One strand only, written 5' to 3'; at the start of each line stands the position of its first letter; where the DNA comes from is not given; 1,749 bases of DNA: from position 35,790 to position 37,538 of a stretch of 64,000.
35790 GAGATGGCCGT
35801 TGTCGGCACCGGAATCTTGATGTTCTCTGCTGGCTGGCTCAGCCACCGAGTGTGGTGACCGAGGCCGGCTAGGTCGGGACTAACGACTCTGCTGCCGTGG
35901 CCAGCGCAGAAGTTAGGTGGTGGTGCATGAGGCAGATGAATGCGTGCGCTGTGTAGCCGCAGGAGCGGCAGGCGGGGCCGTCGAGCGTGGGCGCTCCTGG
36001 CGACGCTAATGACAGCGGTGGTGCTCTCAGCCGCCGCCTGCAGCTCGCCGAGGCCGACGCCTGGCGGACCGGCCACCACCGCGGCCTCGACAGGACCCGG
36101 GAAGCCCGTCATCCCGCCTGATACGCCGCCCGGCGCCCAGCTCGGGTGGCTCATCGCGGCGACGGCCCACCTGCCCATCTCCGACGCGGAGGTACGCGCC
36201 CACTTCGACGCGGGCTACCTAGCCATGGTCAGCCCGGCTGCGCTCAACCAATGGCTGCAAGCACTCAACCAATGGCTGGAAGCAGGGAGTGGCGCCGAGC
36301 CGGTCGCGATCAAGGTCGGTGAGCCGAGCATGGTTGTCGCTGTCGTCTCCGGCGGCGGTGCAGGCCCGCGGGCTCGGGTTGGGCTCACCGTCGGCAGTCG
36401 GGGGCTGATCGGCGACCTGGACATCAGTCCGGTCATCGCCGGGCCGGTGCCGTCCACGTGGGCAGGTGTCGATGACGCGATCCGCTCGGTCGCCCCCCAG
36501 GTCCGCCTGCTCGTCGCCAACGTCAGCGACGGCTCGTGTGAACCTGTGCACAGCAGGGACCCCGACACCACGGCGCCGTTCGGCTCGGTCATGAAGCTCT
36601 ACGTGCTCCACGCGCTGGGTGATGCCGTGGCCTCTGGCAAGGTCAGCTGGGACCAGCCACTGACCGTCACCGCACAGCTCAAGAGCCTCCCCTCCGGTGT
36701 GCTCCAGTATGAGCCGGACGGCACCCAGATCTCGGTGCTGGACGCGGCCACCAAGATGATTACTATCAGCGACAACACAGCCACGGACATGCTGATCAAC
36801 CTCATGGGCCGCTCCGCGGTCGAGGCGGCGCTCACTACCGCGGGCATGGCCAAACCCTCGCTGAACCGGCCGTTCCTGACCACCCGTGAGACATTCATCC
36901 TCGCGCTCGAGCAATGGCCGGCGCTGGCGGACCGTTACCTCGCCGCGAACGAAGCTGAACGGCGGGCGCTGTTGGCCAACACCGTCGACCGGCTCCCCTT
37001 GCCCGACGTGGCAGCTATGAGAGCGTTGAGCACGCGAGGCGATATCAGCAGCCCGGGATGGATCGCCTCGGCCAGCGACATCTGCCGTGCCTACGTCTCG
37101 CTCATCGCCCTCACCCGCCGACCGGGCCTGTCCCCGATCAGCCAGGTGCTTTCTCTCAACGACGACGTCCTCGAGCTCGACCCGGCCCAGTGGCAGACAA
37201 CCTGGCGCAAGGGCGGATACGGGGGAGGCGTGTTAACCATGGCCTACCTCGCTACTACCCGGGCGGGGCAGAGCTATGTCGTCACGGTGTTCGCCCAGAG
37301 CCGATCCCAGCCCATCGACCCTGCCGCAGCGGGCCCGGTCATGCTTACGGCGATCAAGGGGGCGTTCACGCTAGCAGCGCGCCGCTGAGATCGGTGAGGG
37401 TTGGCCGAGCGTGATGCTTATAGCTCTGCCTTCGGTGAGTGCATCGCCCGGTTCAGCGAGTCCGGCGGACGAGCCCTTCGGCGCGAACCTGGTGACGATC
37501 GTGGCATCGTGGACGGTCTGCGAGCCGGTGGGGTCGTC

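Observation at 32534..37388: Four consecutive same-strand genes, each with its own box: DUF6448-like, DUF998 membrane protein, PaaK-like adenylating enzyme, class-A beta-lactamase-fold lipoprotein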

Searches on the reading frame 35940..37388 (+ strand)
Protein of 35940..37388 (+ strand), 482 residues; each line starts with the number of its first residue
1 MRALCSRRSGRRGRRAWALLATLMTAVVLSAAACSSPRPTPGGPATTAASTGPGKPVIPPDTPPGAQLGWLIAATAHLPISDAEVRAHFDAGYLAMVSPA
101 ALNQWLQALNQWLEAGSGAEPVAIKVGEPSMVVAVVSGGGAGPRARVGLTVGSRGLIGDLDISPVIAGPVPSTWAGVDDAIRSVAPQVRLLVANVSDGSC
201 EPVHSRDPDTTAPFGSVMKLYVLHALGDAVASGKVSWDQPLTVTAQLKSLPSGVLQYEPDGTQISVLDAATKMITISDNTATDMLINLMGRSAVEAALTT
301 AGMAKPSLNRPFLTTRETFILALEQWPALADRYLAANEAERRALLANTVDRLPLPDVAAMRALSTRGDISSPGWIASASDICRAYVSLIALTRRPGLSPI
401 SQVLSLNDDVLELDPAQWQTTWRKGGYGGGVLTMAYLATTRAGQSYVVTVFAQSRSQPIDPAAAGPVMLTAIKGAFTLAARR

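Call 4: search_protein_families(library=pfam, proteins=[window:35940-37388:+], max_evalue=0.01)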
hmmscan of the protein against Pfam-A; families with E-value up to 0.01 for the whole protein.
window:35940-37388:+ (482 aa): 3 families
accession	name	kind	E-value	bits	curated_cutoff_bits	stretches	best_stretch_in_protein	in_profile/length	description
PF13354.11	Beta-lactamase2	-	2.4e-27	96.1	22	1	204-317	13-126/214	Beta-lactamase enzyme family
PF18042.7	ORF_12_N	-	1e-06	29.5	26.7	1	60-109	2-52/94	ORF 12 gene product N-terminal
PF00144.29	Beta-lactamase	-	0.00098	18.8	27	0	207-293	45-160/329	Beta-lactamase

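Call 5: search_protein_families(library=ncbifam, proteins=[window:35940-37388:+], max_evalue=0.01)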
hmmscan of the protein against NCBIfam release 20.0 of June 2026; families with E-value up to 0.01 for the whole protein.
window:35940-37388:+ (482 aa): 7 families
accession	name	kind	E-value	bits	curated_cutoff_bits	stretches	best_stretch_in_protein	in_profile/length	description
NF033103.1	bla_class_A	equivalog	2.2e-10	40.1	200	1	208-309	30-132/257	class A beta-lactamase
NF012099.1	SubclassA2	equivalog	4.8e-06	25.9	320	1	205-293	31-122/275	class A beta-lactamase, subclass A2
NF041445.1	blaRATA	exception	0.00037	19.7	660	1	205-302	57-158/302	RATA family class A beta-lactamase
NF000390.2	blaVEB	exception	0.00079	18.5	670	1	209-292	61-146/299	VEB family extended-spectrum class A beta-lactamase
NF000447.2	bla-A_Chryseo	exception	0.00085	18.6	510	1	205-292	51-141/292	CGA/CIA family class A beta-lactamase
NF050797.1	blaCESS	exception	0.001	18.4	525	1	209-296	69-155/296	CESS family extended-spectrum class A beta-lactamase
NF000232.1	lactamase_L2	exception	0.0037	16.8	540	1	183-303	51-170/303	L2 family extended-spectrum class A beta-lactamase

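Call 34: search_solved_structures(query=window:35940-37388:+, max_evalue=0.001, show_alignments=2)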
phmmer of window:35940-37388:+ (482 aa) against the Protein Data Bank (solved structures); distinct sequences matched with E-value up to 0.001: 7.
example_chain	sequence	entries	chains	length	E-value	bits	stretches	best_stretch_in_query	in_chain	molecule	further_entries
2xep_A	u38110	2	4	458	1.3e-43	152.9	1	57-454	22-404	ORF12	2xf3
2xgn_A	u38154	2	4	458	1.4e-43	152.8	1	57-454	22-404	ORF12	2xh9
2xfs_A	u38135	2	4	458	3.6e-43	151.4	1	57-454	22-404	ORF12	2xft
2j7v_A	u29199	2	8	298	5.5e-11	45.3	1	209-312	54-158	TLL2115 PROTEIN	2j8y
2j9o_A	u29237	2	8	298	9e-11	44.6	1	209-310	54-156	TLL2115 PROTEIN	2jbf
4ewf_A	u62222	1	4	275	2.2e-09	40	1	174-336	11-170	Beta-lactamase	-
6v4w_A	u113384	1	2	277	6.8e-05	25.2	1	211-295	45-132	Beta-lactamase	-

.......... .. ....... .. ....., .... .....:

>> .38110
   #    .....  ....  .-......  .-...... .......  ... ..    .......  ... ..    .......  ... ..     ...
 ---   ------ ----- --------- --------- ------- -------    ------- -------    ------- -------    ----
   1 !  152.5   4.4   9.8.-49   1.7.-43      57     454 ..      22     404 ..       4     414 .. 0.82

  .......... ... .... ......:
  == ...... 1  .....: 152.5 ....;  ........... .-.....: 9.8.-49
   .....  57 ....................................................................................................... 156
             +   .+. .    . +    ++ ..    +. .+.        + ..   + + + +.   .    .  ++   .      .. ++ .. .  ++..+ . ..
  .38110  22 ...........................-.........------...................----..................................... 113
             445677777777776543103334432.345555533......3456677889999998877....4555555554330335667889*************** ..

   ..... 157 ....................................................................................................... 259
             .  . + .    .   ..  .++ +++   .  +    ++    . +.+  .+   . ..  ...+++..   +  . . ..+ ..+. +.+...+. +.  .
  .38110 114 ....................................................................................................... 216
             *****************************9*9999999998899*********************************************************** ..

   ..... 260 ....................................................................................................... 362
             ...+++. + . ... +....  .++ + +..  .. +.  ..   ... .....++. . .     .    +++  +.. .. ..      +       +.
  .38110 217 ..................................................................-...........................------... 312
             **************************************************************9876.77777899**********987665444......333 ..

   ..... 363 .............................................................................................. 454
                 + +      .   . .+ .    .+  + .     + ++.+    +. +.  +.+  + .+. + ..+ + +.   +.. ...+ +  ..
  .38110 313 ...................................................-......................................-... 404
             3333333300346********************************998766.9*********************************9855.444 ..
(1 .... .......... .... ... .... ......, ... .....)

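Call 37: find_homologous_proteins(query=window:35940-37388:+, max_evalue=0.00001)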
Query window:35940-37388:+ (482 aa): 1036 proteins with E <= 0.00001 among 8000 candidates; the best 120 are listed.
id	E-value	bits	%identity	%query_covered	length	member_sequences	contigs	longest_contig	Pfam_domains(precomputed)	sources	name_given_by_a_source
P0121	0.0e+0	1036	99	100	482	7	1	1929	PF13354.13,PF18042.8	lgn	-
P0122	2.1e-245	833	81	100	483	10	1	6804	PF13354.13,PF18042.8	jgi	jgi:Beta-lactamase enzyme family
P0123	1.3e-234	797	77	100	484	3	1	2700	PF13354.13,PF18042.8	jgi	jgi:hypothetical protein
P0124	1.0e-233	794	77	100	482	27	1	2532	PF13354.13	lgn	-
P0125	1.1e-211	722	82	84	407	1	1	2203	PF13354.13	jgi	jgi:beta-lactamase class A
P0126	1.2e-211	722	73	99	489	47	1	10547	PF13354.13,PF18042.8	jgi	jgi:hypothetical protein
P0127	1.7e-207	708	76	93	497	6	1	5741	PF13354.13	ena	-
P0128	1.3e-206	705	71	97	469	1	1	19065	PF13354.13,PF18042.8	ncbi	ncbi:MAG TPA: serine hydrolase [Propionibacteriaceae bacterium]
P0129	5.2e-203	693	81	84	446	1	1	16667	PF13354.13,PF18042.8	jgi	jgi:hypothetical protein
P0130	2.6e-202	691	73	100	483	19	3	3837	PF13354.13,PF18042.8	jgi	-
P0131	1.9e-195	668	70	90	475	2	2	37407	PF13354.13,PF18042.8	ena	-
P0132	6.7e-195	667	69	100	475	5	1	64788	PF13354.13,PF18042.8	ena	-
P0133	1.3e-194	666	69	100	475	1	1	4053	PF13354.13,PF18042.8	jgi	jgi:beta-lactamase class A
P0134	2.0e-194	665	68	100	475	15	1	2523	PF13354.13,PF18042.8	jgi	jgi:beta-lactamase class A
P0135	2.5e-194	665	69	100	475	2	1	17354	PF13354.13,PF18042.8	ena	-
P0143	2.5e-192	658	68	100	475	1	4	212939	PF13354.13,PF18042.8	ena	-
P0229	1.9e-177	609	66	96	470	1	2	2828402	PF13354.13,PF18042.8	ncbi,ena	-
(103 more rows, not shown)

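Call 38: find_encoding_contigs(protein=P0128, flank=7000, max_places=1)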
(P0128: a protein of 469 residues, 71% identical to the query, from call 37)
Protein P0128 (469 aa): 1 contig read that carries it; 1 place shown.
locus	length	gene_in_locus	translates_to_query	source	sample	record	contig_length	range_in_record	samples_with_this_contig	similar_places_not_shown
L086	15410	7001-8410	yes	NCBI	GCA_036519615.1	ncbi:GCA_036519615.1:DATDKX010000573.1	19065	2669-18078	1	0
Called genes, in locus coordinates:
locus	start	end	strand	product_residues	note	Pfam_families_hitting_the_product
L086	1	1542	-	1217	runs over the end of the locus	PF20703:nSTAND1, PF23381:Beta-prop_IFT122_1st, PF24807:WD40_CDC20-Fz, PF25173:Beta-prop_WDR3_1st, PF23381:Beta-prop_IFT122_1st, PF24817:WD40_WDHD1_1st, PF24814:WD40_Prp19, PF25174:Beta-prop_THOC3, +47 more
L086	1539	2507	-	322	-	PF13289:SIR2_2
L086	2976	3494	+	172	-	PF13620:CarboxypepD_reg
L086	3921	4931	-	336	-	-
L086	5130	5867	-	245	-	-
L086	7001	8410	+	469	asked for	PF18042:ORF_12_N, PF13354:Beta-lactamase2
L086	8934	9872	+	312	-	PF02517:Rce1-like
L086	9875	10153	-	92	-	-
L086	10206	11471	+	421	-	PF00135:COesterase, PF20434:BD-FAE, PF01738:DLH (faint), PF12146:Hydrolase_4 (faint), PF07859:Abhydrolase_3, PF00326:Peptidase_S9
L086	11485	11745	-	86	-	-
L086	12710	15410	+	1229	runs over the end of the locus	PF08751:TrwC, PF13604:AAA_30, PF13245:AAA_19, PF27170:SH3_Rv2311 (weak)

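Call 39: find_encoding_contigs(protein=P0143, flank=7000, max_places=1)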
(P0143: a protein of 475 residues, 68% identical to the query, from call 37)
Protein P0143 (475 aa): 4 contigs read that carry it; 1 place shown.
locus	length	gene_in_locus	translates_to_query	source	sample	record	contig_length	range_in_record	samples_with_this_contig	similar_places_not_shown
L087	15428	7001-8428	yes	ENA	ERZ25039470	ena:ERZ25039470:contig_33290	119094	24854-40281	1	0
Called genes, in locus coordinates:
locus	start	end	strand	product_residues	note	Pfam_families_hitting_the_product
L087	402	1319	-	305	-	PF00126:HTH_1, PF03466:LysR_substrate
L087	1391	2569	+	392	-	PF00892:EamA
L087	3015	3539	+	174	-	PF01522:Polysacc_deac_1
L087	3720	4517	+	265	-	PF02630:SCO1-SenC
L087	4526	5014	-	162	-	-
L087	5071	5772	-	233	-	PF10282:Lactonase (faint), PF21783:YNCE, PF02239:Cytochrom_D1 (weak)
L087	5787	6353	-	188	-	-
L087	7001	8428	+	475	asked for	PF18042:ORF_12_N, PF13354:Beta-lactamase2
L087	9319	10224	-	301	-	PF00106:adh_short, PF13561:adh_short_C2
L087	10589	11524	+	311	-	PF03816:LytR_cpsA_psr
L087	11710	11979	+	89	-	PF00196:GerE, PF08281:Sigma70_r4_2 (weak)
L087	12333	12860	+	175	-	PF00072:Response_reg, PF00486:Trans_reg_C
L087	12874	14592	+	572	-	PF00672:HAMP, PF00512:HisKA, PF02518:HATPase_c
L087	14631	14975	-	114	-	PF01636:APH (weak), PF03881:Fructosamin_kin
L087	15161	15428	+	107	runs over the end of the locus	-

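Call 40: find_encoding_contigs(protein=P0229, flank=7000, max_places=1)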
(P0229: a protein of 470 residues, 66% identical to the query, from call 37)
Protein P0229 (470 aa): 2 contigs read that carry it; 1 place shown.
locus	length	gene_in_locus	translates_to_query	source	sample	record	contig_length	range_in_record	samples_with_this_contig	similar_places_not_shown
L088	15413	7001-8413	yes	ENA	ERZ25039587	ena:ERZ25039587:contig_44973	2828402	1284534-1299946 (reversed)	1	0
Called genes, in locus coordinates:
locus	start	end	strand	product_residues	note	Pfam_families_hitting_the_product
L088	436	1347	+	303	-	-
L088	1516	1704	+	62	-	-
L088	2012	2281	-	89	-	-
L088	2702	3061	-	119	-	-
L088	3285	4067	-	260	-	PF13489:Methyltransf_23, PF01728:FtsJ (faint), PF13847:Methyltransf_31 (weak), PF08241:Methyltransf_11, PF08242:Methyltransf_12, PF13649:Methyltransf_25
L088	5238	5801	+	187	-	PF13302:Acetyltransf_3, PF00583:Acetyltransf_1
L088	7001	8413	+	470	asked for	PF18042:ORF_12_N, PF13354:Beta-lactamase2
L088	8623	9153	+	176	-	-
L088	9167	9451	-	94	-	-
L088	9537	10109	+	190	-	-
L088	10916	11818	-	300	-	PF13560:HTH_31, PF19054:DUF5753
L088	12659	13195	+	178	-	PF01548:DEDD_Tnp_IS110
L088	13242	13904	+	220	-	PF02371:Transposase_20 (faint)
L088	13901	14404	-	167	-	PF00578:AhpC-TSA, PF08534:Redoxin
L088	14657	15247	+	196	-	-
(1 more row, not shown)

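Call 76: find_related_loci(query=A5, collection=metagenome_contigs, flank=8000)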
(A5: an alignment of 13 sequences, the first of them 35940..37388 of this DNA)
Query A5 (482 aa) in metagenome_contigs; peptide patterns used: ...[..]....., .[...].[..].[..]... (x = any residue, [..] = any of these).
256 stretches matched a pattern; 154 encode a relative of the query (tblastn E <= 1e-3); the best 80 are kept; 80 distinct loci.
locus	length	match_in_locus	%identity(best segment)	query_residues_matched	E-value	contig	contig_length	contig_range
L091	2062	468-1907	77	4-482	0e+0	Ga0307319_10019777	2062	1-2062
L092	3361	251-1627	73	1-482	0e+0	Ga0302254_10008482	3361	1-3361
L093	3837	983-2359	73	1-482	0e+0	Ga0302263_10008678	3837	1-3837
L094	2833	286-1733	81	1-482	0e+0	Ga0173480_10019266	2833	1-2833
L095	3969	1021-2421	68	1-479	0e+0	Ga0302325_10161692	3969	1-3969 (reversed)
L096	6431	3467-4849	68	1-478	0e+0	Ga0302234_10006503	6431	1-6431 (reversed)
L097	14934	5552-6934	68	1-478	0e+0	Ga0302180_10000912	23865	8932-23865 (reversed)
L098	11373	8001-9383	68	1-478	0e+0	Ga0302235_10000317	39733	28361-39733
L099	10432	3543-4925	68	1-478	0e+0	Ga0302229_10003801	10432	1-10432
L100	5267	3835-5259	69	1-482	0e+0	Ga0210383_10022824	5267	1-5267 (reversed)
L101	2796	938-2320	69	1-478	0e+0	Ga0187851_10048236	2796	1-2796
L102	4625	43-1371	70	34-482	0e+0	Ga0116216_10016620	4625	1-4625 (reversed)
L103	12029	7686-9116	66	1-481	0e+0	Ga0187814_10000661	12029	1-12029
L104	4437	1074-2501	65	1-482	0e+0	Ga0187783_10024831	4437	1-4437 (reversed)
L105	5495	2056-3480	68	1-482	0e+0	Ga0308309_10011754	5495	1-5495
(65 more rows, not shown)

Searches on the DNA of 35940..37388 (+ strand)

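Call 72: search_rna_families(sources=[L087, L088, L086], threshold=evalue, max_evalue=1)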
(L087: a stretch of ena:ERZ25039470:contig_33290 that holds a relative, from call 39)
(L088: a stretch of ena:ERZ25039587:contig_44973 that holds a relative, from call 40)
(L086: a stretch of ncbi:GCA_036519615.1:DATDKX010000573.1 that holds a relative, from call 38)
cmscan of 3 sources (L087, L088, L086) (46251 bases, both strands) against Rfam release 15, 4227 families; matches with E-value up to 1: 0.
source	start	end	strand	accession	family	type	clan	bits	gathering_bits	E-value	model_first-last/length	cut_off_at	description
